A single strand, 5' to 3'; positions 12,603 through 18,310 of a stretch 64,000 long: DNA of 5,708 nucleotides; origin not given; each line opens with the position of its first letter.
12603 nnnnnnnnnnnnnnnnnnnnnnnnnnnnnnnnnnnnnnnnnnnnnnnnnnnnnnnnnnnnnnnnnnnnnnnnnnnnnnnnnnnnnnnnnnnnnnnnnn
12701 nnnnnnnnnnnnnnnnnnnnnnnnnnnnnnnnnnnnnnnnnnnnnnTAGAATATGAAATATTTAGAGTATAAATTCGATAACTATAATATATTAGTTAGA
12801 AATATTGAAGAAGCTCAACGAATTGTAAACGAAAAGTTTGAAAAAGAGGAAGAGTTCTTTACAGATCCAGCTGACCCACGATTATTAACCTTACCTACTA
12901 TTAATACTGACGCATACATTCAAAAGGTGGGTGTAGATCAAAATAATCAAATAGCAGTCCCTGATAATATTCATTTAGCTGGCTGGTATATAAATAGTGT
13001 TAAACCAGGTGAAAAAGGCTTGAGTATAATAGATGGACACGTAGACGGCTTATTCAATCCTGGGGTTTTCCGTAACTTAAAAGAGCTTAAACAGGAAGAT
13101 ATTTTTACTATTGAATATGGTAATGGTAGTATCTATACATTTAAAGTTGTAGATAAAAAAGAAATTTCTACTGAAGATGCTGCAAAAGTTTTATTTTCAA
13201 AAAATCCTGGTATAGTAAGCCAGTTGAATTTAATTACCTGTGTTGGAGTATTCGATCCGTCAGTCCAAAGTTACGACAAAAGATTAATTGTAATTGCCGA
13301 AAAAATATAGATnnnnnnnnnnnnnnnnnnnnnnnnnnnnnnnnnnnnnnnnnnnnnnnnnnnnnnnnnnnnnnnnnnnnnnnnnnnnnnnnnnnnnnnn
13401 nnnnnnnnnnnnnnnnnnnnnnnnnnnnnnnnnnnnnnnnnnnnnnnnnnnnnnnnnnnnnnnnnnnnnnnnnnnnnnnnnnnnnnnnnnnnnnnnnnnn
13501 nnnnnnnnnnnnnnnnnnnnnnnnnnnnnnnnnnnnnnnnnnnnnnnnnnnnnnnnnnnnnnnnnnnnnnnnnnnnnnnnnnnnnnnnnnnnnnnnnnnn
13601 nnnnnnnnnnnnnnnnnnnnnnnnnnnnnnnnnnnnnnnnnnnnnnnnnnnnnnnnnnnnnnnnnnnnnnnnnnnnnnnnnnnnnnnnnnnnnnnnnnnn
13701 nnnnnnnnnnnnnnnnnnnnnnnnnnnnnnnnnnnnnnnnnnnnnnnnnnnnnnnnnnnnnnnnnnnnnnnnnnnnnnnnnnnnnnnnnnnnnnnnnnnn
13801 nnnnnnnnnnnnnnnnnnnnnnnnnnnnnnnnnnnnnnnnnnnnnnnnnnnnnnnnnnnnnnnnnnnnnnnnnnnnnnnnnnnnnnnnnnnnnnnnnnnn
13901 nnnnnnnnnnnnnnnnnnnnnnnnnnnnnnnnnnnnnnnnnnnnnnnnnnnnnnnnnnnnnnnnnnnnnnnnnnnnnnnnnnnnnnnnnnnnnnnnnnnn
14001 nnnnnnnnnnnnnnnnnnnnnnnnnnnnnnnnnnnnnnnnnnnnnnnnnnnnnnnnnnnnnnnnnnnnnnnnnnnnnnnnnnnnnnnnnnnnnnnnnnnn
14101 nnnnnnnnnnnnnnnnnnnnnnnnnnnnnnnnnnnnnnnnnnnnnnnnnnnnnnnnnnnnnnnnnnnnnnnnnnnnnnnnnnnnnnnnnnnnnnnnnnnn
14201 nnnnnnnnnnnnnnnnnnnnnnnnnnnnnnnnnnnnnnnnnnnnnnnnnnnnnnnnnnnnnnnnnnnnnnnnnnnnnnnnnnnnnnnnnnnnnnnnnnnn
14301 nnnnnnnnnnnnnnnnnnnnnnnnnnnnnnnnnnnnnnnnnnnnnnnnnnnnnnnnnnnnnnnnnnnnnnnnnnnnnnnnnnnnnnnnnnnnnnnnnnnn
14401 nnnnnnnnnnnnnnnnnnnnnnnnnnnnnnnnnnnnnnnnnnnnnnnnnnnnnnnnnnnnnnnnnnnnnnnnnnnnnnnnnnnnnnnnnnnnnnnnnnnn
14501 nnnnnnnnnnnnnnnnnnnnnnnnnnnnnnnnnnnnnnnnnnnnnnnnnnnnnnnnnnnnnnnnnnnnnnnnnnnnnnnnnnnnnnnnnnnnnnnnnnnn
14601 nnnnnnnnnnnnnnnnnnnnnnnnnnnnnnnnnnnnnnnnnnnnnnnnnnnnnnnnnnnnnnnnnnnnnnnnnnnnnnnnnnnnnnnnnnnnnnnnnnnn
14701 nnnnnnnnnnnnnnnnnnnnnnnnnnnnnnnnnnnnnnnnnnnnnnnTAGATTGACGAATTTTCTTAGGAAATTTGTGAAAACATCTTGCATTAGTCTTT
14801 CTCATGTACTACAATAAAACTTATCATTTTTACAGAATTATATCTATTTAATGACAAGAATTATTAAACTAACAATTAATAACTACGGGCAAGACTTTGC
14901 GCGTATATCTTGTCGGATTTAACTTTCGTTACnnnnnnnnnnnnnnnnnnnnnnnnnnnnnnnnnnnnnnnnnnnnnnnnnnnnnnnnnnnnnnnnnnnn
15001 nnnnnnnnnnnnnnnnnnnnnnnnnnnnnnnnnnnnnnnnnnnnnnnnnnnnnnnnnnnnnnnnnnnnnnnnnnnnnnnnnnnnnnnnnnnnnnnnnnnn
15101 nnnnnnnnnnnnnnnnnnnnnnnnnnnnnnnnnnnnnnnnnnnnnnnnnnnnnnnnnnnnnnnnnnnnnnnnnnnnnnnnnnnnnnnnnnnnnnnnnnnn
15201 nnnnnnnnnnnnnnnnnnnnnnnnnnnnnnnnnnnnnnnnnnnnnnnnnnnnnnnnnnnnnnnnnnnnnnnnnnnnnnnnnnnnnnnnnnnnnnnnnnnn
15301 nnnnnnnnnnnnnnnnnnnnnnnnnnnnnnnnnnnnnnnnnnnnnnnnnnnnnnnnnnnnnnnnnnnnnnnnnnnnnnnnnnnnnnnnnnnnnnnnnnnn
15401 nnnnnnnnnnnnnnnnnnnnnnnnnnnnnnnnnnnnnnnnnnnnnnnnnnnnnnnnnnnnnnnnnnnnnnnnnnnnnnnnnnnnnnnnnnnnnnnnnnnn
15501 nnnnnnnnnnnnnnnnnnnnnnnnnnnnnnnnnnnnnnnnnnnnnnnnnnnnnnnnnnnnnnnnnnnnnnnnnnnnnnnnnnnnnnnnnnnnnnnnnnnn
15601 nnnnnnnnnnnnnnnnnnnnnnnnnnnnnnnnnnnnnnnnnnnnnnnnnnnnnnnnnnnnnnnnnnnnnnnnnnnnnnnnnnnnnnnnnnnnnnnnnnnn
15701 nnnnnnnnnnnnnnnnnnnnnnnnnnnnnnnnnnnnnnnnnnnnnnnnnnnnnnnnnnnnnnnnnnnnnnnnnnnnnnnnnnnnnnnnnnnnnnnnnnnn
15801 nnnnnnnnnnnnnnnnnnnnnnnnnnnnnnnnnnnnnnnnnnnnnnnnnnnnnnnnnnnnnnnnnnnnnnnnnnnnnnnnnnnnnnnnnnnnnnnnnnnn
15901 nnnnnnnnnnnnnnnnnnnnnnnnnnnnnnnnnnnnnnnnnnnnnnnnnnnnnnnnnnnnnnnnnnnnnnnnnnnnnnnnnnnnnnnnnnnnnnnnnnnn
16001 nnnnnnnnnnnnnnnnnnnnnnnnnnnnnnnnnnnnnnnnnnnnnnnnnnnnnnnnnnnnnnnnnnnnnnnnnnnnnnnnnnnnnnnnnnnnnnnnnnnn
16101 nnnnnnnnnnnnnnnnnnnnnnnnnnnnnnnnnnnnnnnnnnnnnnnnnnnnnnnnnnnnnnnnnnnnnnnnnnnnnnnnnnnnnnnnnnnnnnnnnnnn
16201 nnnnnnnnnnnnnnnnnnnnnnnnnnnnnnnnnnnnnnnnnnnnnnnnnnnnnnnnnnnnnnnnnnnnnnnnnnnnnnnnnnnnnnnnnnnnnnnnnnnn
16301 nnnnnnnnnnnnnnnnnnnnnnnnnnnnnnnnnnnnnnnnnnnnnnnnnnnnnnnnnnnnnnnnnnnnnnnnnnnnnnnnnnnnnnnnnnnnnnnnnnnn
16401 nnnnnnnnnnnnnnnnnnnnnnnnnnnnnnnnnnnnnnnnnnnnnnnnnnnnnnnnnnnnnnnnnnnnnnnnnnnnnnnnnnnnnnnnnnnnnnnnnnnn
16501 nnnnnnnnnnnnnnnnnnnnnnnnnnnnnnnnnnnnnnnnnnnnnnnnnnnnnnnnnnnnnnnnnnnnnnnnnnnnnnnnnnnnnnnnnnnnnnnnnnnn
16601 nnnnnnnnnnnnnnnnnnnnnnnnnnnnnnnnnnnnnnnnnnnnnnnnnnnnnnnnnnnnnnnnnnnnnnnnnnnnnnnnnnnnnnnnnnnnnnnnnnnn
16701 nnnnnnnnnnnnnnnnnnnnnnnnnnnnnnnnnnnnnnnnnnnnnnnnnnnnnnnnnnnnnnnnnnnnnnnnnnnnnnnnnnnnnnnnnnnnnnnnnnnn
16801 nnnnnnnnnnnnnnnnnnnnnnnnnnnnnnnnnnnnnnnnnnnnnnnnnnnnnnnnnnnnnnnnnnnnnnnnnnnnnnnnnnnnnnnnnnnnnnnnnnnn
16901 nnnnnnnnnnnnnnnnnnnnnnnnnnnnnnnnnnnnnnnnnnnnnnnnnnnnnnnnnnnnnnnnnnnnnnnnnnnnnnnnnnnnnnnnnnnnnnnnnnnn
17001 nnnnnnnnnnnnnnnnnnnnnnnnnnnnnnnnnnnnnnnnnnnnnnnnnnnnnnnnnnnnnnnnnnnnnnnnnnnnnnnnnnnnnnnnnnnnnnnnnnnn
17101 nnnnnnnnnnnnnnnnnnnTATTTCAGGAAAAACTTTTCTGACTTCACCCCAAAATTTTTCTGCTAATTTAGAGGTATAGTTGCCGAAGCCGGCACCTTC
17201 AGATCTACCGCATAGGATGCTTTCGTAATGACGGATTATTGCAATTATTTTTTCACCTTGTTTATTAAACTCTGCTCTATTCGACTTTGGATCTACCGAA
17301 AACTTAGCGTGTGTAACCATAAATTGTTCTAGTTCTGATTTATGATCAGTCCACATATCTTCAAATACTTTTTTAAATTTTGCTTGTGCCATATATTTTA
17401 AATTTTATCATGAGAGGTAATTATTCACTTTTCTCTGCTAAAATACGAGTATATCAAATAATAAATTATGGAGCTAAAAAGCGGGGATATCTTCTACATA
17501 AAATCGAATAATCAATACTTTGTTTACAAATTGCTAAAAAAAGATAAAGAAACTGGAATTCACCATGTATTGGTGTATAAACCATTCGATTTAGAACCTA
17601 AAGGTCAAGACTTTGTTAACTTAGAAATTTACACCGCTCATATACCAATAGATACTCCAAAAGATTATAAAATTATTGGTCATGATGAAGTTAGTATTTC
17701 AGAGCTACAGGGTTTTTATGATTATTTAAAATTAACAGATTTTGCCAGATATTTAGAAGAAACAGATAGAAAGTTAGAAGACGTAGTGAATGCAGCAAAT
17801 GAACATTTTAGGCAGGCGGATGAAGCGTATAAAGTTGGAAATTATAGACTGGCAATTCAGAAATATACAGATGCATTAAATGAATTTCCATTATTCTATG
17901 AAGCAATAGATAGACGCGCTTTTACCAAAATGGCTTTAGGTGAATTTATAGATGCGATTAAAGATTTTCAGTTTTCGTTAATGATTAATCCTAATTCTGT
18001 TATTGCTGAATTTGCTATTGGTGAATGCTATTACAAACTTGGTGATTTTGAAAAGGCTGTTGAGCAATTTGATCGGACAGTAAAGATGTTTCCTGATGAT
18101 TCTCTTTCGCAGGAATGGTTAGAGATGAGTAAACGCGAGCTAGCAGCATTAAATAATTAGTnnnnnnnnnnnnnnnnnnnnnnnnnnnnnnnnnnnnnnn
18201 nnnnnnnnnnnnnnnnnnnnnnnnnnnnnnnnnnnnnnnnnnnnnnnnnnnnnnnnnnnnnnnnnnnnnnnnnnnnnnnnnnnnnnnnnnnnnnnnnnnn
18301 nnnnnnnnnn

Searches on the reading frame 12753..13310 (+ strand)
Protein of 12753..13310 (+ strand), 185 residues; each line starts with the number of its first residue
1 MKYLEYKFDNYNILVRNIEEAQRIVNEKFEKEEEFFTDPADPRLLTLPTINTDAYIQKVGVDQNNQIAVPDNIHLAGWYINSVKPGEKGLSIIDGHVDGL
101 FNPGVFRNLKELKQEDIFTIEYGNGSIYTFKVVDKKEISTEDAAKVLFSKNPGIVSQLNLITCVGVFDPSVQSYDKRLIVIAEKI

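Call 9: search_protein_families(library=pfam, proteins=[window:12753-13310:+], max_evalue=0.000001)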
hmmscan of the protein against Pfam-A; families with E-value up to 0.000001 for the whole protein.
window:12753-13310:+ (185 aa): 1 family
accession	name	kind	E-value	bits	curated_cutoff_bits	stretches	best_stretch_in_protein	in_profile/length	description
PF04203.18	Sortase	-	2.7e-18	66.3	26.6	1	45-184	1-124/125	Sortase domain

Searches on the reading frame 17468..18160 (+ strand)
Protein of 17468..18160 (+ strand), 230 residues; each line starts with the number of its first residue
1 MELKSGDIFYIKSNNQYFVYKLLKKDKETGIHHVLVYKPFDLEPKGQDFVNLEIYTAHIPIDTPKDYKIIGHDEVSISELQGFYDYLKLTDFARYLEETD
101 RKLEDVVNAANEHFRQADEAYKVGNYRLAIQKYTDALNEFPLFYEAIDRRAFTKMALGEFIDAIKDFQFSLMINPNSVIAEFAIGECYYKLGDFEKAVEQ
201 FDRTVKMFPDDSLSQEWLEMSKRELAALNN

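Call 9: search_protein_families(library=pfam, proteins=[window:17468-18160:+], max_evalue=0.000001)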
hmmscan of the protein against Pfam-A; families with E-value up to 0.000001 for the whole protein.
window:17468-18160:+ (230 aa): 5 families
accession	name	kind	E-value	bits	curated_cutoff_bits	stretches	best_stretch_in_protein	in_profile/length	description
PF07719.23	TPR_2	-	3.7e-15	55.2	27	0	182-211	5-34/34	Tetratricopeptide repeat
PF00515.34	TPR_1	-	4.2e-14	52.1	27.8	0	181-211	4-34/34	Tetratricopeptide repeat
PF13432.12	TPR_16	-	6.4e-10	39.7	32.7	0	155-211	8-64/65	Tetratricopeptide repeat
PF14559.12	TPR_19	-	2.3e-08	34.7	25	0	155-212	2-59/68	Tetratricopeptide repeat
PF13174.12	TPR_6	-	2.9e-07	31.2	26.3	0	181-210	3-32/33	Tetratricopeptide repeat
